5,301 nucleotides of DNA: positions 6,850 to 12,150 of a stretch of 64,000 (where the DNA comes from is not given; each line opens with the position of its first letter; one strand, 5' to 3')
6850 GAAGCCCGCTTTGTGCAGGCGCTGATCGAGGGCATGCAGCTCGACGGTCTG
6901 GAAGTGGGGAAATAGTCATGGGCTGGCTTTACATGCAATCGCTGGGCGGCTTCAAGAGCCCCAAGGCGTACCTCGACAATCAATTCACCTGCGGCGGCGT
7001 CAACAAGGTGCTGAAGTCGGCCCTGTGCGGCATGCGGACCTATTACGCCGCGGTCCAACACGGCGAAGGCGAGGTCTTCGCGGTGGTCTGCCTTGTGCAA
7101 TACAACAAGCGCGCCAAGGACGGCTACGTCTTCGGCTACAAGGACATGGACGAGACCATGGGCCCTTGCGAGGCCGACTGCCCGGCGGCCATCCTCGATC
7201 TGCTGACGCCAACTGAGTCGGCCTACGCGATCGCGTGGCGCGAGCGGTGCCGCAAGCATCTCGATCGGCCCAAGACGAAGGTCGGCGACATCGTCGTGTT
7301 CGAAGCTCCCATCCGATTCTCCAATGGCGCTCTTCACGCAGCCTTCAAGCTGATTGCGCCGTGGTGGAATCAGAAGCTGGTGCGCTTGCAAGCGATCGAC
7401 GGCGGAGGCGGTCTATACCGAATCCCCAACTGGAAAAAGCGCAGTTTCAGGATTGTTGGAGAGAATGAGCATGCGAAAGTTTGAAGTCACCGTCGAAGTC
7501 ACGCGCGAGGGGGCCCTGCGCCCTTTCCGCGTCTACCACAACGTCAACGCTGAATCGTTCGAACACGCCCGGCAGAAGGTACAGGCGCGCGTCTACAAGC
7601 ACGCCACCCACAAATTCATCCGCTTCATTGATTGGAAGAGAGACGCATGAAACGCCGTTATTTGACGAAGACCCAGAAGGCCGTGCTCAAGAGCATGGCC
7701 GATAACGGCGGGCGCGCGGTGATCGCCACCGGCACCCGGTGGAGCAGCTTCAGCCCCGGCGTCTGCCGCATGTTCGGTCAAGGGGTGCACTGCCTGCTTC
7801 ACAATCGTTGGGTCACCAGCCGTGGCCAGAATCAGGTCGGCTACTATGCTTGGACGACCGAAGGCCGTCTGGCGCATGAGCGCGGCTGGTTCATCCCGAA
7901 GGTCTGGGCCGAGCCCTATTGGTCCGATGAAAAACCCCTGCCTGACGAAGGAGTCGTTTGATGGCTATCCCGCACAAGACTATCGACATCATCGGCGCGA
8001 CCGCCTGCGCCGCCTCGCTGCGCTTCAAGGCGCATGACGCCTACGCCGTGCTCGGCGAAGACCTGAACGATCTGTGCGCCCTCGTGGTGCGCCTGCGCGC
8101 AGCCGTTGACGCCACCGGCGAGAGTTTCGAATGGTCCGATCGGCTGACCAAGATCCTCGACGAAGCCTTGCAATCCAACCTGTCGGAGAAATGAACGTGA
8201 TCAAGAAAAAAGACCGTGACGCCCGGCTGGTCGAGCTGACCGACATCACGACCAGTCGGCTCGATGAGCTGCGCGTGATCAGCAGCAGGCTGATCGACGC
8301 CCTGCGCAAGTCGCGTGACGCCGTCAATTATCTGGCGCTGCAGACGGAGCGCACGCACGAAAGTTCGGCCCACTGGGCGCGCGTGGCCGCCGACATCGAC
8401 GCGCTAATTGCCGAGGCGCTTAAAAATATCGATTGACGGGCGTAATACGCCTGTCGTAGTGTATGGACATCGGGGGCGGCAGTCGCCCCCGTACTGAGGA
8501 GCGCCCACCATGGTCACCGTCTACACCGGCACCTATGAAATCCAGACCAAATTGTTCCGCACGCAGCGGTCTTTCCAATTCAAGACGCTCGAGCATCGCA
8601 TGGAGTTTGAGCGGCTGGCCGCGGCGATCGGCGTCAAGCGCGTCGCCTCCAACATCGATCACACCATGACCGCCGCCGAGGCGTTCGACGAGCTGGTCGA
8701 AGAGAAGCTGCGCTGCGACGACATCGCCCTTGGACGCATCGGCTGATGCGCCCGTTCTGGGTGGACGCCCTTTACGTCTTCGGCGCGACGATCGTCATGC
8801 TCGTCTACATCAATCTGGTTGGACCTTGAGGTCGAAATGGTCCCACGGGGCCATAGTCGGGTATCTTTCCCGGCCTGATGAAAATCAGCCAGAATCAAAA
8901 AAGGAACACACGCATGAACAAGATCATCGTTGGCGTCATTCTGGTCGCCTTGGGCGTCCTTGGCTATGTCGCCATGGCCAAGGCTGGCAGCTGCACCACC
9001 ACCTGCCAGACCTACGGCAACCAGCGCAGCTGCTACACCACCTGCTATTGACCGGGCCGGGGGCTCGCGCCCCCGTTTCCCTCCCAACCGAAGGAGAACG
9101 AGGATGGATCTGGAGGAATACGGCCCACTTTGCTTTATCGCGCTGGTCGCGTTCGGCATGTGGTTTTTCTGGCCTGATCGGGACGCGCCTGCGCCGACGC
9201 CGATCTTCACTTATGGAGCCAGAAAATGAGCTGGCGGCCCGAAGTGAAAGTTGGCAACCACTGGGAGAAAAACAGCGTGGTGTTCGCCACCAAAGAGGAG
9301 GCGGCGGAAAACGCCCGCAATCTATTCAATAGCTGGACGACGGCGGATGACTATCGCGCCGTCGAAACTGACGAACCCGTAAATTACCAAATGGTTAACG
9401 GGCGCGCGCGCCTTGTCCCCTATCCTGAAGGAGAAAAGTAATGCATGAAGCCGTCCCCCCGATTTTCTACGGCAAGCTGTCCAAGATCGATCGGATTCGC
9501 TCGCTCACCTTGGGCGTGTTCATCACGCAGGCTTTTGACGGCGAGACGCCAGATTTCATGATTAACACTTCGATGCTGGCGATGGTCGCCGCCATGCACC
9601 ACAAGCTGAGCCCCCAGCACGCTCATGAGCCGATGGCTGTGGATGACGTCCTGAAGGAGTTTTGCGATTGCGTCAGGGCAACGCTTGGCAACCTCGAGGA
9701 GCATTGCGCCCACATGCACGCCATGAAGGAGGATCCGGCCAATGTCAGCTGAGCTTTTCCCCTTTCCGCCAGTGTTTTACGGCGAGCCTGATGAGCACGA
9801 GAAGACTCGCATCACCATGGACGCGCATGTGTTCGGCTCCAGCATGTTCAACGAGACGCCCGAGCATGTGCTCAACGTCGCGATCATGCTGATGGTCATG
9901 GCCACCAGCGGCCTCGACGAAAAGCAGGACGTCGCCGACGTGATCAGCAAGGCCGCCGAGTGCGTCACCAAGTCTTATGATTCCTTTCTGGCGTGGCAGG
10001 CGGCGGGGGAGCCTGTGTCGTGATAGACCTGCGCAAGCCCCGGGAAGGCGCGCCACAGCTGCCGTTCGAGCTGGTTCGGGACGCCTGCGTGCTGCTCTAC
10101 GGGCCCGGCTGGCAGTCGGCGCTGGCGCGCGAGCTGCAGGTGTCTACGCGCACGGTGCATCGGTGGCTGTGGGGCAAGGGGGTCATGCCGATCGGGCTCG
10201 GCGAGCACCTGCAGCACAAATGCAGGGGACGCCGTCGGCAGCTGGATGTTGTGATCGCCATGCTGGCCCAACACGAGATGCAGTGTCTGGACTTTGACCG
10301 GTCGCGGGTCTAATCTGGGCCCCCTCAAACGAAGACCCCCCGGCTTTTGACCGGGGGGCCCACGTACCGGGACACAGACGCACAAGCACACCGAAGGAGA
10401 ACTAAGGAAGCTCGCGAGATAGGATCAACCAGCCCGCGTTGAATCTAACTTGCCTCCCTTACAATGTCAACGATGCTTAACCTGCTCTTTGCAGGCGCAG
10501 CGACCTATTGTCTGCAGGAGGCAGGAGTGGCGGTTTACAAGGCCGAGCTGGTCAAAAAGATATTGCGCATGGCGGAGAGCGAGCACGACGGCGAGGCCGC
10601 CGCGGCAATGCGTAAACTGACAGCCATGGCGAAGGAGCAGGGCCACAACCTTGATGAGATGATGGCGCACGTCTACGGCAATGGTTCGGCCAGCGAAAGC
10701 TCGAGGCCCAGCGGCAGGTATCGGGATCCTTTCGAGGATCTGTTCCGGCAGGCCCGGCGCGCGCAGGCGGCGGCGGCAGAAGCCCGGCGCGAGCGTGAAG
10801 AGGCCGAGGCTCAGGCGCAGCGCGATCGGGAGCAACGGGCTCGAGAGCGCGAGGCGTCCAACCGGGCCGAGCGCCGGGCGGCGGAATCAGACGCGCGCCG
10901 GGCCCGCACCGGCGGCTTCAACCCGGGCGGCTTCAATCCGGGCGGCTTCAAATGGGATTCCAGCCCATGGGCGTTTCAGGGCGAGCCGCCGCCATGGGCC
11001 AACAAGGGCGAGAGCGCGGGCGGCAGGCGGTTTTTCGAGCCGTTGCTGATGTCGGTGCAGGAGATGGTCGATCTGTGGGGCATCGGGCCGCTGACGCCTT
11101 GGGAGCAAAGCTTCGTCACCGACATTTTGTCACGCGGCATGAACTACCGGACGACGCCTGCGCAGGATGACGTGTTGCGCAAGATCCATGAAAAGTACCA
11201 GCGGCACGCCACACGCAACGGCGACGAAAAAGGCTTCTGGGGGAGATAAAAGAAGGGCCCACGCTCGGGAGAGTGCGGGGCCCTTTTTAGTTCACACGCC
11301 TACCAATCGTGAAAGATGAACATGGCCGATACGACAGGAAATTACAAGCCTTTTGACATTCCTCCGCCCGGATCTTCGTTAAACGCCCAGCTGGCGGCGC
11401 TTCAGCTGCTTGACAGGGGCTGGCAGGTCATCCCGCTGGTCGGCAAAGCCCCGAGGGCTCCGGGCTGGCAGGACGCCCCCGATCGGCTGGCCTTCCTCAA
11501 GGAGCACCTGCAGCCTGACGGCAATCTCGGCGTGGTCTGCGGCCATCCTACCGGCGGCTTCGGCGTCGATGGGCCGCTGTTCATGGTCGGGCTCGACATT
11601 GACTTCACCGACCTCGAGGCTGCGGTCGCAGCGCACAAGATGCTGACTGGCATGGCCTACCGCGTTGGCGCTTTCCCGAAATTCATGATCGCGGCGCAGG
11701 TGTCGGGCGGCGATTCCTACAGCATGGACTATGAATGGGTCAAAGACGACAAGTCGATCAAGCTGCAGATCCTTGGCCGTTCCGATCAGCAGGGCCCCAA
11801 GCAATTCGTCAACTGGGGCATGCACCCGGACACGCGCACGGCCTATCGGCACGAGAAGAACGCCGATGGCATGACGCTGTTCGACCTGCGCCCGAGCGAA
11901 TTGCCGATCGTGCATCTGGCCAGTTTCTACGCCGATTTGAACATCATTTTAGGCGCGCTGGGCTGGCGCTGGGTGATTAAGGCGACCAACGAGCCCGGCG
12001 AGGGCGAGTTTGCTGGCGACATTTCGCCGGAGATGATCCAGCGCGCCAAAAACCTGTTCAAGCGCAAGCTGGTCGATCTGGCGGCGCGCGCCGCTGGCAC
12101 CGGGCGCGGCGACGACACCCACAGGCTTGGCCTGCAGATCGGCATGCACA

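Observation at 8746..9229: Secreted 4-Cys mini-peptide flanked by two tiny membrane peptides in the early operon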

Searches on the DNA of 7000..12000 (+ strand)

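Call 3: search_dna_similar(query=window:7000-12000:+, collection=phages, mode=near)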
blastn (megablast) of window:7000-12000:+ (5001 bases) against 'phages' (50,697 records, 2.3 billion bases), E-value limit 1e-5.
No match.

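Call 6: search_dna_similar(query=window:7000-12000:+, collection=phages, mode=distant)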
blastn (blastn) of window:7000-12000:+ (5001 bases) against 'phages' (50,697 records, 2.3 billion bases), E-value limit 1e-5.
No match.
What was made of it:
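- Tried and rejected: megablast and blastn of 7000-12000 found nothing (calls 3, 6).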

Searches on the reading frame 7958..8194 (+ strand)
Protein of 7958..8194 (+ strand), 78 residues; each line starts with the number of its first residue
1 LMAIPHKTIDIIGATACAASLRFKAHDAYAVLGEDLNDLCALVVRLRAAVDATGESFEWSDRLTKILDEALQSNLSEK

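Call 8: search_protein_families(library=pfam, proteins=[window:7958-8194:+], max_evalue=1)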
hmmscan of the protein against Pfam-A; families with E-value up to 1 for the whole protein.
window:7958-8194:+ (78 aa): 2 families
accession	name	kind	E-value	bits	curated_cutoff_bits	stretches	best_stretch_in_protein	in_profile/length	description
PF20057.4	DUF6456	-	0.0083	16.7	26.3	1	21-72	76-128/136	Domain of unknown function (DUF6456)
PF17195.9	DUF5132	-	0.013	16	25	1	19-41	14-36/47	Protein of unknown function (DUF5132)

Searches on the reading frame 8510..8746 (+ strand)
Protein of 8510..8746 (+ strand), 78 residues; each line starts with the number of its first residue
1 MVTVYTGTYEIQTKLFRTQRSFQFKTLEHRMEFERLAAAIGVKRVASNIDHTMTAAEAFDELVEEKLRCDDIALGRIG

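Call 8: search_protein_families(library=pfam, proteins=[window:8510-8746:+], max_evalue=1)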
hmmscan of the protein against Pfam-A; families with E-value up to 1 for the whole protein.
window:8510-8746:+ (78 aa): 1 family
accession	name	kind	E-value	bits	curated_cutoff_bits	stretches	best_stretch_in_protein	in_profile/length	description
PF02775.26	TPP_enzyme_C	-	0.011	15.9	21.9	1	6-65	85-143/151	Thiamine pyrophosphate enzyme, C-terminal TPP binding domain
